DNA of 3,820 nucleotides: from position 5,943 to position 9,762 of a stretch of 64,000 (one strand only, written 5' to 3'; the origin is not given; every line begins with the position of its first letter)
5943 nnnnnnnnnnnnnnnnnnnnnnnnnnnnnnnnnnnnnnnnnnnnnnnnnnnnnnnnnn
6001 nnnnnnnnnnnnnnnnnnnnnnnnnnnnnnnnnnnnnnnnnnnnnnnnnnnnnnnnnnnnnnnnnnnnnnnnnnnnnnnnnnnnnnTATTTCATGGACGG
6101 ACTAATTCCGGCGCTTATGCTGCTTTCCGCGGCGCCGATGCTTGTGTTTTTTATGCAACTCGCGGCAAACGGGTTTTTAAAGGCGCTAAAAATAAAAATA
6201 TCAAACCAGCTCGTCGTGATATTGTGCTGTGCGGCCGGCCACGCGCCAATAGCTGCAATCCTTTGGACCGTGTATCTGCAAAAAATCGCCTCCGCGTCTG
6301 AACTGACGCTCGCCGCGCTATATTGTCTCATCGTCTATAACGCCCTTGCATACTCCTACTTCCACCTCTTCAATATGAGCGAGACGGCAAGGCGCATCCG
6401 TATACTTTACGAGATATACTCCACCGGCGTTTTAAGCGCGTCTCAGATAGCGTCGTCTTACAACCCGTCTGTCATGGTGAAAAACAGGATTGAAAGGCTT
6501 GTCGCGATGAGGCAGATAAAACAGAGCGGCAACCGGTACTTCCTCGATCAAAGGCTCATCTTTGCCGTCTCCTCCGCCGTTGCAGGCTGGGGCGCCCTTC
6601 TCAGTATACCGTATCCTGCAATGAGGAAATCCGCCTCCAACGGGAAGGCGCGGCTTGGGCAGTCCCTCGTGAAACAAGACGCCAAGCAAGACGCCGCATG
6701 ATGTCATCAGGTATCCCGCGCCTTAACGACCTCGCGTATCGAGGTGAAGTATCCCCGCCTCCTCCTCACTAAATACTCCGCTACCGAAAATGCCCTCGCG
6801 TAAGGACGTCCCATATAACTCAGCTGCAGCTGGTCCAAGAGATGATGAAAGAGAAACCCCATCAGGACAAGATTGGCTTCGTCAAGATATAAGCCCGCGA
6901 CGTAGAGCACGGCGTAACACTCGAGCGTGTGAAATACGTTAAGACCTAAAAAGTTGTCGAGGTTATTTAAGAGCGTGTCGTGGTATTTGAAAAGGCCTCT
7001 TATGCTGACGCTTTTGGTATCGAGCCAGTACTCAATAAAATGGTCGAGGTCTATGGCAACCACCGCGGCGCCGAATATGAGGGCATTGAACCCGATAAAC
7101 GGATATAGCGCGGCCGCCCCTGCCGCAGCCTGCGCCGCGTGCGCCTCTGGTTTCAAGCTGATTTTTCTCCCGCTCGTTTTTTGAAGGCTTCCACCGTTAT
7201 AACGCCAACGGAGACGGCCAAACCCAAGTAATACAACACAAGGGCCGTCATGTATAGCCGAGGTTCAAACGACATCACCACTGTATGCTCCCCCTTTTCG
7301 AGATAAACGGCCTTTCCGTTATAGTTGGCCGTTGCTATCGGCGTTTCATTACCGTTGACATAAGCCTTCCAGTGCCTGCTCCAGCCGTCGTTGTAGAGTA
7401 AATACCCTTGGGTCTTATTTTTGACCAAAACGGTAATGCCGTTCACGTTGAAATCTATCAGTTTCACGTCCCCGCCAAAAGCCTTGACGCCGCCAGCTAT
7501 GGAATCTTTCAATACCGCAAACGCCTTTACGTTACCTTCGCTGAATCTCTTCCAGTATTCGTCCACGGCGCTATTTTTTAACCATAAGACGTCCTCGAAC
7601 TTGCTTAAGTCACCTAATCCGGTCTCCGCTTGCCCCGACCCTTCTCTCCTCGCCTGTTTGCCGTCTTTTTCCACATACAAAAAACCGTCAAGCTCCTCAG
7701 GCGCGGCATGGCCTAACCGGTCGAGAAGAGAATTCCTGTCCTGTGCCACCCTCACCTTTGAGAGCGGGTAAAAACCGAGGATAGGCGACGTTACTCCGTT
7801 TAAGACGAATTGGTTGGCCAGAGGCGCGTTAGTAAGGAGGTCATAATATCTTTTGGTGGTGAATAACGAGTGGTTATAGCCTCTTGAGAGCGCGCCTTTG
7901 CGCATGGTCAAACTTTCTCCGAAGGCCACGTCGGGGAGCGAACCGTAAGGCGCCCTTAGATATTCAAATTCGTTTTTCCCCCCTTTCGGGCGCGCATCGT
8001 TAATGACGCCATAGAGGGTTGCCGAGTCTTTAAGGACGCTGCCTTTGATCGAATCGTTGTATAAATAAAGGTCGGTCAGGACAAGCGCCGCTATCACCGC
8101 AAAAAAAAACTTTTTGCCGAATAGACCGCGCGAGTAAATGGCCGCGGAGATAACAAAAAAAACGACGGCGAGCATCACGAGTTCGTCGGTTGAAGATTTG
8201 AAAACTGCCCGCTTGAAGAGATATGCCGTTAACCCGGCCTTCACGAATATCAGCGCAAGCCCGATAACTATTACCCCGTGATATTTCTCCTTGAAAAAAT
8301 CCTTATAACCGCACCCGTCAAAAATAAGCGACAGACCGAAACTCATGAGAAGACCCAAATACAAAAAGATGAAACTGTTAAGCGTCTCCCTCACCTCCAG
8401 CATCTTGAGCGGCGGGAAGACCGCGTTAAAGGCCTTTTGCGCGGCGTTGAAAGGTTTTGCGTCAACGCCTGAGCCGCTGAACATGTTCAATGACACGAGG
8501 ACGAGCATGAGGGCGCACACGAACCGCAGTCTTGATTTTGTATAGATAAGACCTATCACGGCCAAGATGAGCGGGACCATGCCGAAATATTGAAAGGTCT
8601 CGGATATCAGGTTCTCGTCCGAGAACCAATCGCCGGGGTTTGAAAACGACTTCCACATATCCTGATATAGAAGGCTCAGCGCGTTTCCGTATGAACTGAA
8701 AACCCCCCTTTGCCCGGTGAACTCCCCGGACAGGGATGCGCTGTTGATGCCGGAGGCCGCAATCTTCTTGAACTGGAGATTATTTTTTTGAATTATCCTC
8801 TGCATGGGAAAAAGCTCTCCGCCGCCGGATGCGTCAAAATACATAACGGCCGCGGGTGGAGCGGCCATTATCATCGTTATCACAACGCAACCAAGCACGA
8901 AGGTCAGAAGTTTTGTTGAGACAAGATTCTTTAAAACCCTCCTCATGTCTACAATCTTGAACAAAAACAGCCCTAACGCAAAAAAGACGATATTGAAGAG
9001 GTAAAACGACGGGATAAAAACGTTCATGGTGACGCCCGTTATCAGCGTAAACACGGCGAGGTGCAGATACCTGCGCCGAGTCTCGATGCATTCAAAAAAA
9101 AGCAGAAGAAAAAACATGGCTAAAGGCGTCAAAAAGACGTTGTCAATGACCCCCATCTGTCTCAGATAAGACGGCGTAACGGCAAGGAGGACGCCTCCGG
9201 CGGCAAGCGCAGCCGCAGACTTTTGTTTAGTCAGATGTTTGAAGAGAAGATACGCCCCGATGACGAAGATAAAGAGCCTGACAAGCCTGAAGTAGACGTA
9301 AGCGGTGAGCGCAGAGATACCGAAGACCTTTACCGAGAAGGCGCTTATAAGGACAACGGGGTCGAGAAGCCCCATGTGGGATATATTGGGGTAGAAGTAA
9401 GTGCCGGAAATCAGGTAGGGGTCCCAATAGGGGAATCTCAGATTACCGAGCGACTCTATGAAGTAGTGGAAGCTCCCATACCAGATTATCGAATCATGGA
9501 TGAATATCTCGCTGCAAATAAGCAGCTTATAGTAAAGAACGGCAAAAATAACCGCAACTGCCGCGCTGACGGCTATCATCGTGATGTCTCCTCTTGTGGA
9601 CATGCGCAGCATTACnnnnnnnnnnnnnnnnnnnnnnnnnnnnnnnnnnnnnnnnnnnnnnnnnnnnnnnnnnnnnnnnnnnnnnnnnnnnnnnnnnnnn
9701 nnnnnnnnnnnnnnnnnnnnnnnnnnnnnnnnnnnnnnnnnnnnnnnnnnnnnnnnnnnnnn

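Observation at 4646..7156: Duplicated two-gene module: YdjM-like membrane hydrolase + membrane-anchored winged-helix protein, at the head of the YfhO operon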

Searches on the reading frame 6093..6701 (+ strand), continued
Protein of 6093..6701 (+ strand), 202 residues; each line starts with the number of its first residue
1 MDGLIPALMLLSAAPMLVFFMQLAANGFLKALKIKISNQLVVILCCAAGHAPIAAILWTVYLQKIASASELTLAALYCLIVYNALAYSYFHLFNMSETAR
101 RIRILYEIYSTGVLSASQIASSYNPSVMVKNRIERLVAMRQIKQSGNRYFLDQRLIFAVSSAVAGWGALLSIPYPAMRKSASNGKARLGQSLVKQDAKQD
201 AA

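Call 60: search_solved_structures(query=A3, max_evalue=10, show_alignments=2)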
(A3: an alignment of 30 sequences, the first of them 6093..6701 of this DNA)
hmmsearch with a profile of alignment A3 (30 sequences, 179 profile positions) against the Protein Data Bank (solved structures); distinct sequences matched with E-value up to 10: 1.
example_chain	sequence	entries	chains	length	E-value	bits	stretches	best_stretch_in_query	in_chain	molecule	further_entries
6hb8_A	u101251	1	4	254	0.61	13.4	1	115-165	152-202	Beta-lactamase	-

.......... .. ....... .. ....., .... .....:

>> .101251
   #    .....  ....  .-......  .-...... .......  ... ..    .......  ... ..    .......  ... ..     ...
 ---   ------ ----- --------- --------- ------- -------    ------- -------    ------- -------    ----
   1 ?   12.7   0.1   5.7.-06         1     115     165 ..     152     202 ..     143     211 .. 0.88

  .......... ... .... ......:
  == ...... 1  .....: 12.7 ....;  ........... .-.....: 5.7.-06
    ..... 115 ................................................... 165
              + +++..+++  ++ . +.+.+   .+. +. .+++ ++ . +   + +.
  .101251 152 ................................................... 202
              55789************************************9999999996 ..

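Call 67: fold_search(model_id=the predicted structure, library=pdb)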
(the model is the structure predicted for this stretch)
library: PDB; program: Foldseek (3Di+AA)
matches with E <= 10: 75; with E <= 0.001: 0
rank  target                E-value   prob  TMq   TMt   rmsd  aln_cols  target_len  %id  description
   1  22oz_B                2.6e+00  0.11  0.21  0.25  21.2       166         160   14  Structural insights into HpaR-mediated recognition of hrpX and hrpG in Xanthomonas campestris pv. campestris (released 2026-03-11)
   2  3hsr_B                2.8e+00  0.13  0.20  0.28  16.4       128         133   12  Crystal structure of Staphylococcus aureus protein SarZ in mixed disulfide form (released 2009-07-07)
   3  7eeb_M                3.0e+00  0.06  0.15  0.22  10.7       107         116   20  Structure of the CatSpermasome (released 2021-07-28)
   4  5wd8_B                3.7e+00  0.13  0.20  0.38   9.1        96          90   18  Crystal structure of Legionella pneumophila effector lpg2328 (released 2017-11-29)
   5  2h7o                  3.7e+00  0.07  0.20  0.16  18.1       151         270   12  Crystal structure of the Rho-GTPase binding domain of YpkA (released 2006-09-19)
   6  7v9x_C                4.0e+00  0.20  0.17  0.24   7.1        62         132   21  Cryo-EM structure of E.coli retron-Ec86 in complex with its effector at 2.8 angstrom (released 2022-08-31)
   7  22oz_H                4.0e+00  0.11  0.20  0.25  17.5       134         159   14  Structural insights into HpaR-mediated recognition of hrpX and hrpG in Xanthomonas campestris pv. campestris (released 2026-03-11)
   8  1bja_A                4.4e+00  0.35  0.18  0.35   5.2        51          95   14  ACTIVATION DOMAIN OF THE PHAGE T4 TRANSCRIPTION FACTOR MOTA (released 1998-11-04)
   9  7pqa_AAA              4.4e+00  0.12  0.15  0.11  11.6        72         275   15  Crystal Structure of the Ring Nuclease 0811 mutant-S12G/K169G from Sulfolobus islandicus (Sis0811) (released 2021-12-01)
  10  7pq6_AAA              4.7e+00  0.11  0.15  0.11  11.6        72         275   15  Crystal Structure of the Ring Nuclease 0811 mutant-S12A from Sulfolobus islandicus (Sis0811) (released 2021-11-24)
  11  6j05_A                4.7e+00  0.06  0.13  0.22  14.4        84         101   19  Structures of two ArsR As(III)-responsive repressors: implications for the mechanism of derepression (released 2019-07-03)
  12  8bid_A                5.0e+00  0.08  0.17  0.12  18.5       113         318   16  O-Methyltransferase Plu4890 (mutant H229N) in complex with SAH and AQ-270a (released 2023-03-08)
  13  1knz_A                5.0e+00  0.06  0.20  0.26  17.5       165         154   12  Recognition of the rotavirus mRNA 3' consensus by an asymmetric NSP3 homodimer (released 2002-01-17)
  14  8bgz_A                5.3e+00  0.08  0.17  0.12  18.5       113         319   17  O-Methyltransferase Plu4890 (mutant H229N) in complex with SAH and AQ-256 (released 2023-03-08)
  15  7e5a_B                5.3e+00  0.06  0.24  0.13  17.6       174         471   11  interferon-inducible anti-viral protein R356A (released 2021-05-05)
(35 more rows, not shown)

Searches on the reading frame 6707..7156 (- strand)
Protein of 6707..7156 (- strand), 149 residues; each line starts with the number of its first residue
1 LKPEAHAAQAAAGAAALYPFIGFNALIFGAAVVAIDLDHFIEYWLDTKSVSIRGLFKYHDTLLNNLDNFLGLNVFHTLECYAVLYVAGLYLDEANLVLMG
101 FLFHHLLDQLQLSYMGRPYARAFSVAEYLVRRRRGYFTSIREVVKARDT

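Call 5: search_protein_families(library=pfam, proteins=[window:6707-7156:-], max_evalue=1)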
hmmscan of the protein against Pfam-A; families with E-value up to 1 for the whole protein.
window:6707-7156:- (149 aa): 1 family
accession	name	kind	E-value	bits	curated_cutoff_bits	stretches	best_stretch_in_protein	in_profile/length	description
PF14079.11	DUF4260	-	0.053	14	27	1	72-108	54-92/113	Domain of unknown function (DUF4260)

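Call 7: search_protein_families(library=ncbifam, proteins=[window:6707-7156:-], max_evalue=1)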
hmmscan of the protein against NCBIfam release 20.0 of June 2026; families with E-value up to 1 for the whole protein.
window:6707-7156:- (149 aa): 0 families

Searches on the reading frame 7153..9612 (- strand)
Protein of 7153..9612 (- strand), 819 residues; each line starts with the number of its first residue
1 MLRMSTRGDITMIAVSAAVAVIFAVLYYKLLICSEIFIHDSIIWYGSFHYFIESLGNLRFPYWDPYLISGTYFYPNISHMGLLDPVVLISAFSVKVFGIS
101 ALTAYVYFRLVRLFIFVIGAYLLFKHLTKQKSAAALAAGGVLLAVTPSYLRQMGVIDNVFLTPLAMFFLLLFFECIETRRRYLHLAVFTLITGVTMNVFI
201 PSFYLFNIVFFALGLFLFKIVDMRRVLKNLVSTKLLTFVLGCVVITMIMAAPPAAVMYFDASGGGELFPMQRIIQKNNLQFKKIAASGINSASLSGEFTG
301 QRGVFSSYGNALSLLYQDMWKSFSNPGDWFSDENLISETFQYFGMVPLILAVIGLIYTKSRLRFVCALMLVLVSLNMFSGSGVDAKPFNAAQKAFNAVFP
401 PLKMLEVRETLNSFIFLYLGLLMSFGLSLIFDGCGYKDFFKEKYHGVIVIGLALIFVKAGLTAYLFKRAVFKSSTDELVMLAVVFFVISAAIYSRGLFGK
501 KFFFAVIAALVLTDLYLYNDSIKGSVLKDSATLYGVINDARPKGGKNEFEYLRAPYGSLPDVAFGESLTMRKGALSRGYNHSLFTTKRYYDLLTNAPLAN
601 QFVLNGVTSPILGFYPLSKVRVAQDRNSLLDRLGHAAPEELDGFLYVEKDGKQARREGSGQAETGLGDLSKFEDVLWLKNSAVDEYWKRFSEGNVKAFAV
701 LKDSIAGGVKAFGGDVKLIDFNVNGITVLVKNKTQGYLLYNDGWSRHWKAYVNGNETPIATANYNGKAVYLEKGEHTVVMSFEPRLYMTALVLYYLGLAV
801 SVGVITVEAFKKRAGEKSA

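Call 5: search_protein_families(library=pfam, proteins=[window:7153-9612:-], max_evalue=1)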
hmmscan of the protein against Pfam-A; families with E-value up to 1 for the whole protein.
window:7153-9612:- (819 aa): 2 families
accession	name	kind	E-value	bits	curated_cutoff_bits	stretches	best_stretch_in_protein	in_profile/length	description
PF09586.16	YfhO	-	4.2e-06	25.9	28.5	1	716-792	756-833/835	Bacterial membrane protein YfhO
PF24230.1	Phage_zn_bind_6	-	0.31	11.7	27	1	737-775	10-47/71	Phage zinc binding domain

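Call 7: search_protein_families(library=ncbifam, proteins=[window:7153-9612:-], max_evalue=1)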
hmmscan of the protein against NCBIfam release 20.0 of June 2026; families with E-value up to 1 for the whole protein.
window:7153-9612:- (819 aa): 1 family
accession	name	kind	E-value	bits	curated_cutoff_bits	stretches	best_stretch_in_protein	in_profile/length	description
NF045652.1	ProlPCPDhRedW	equivalog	0.051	12.4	650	1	566-625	130-186/376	L-prolyl-[peptidyl-carrier protein] dehydrogenase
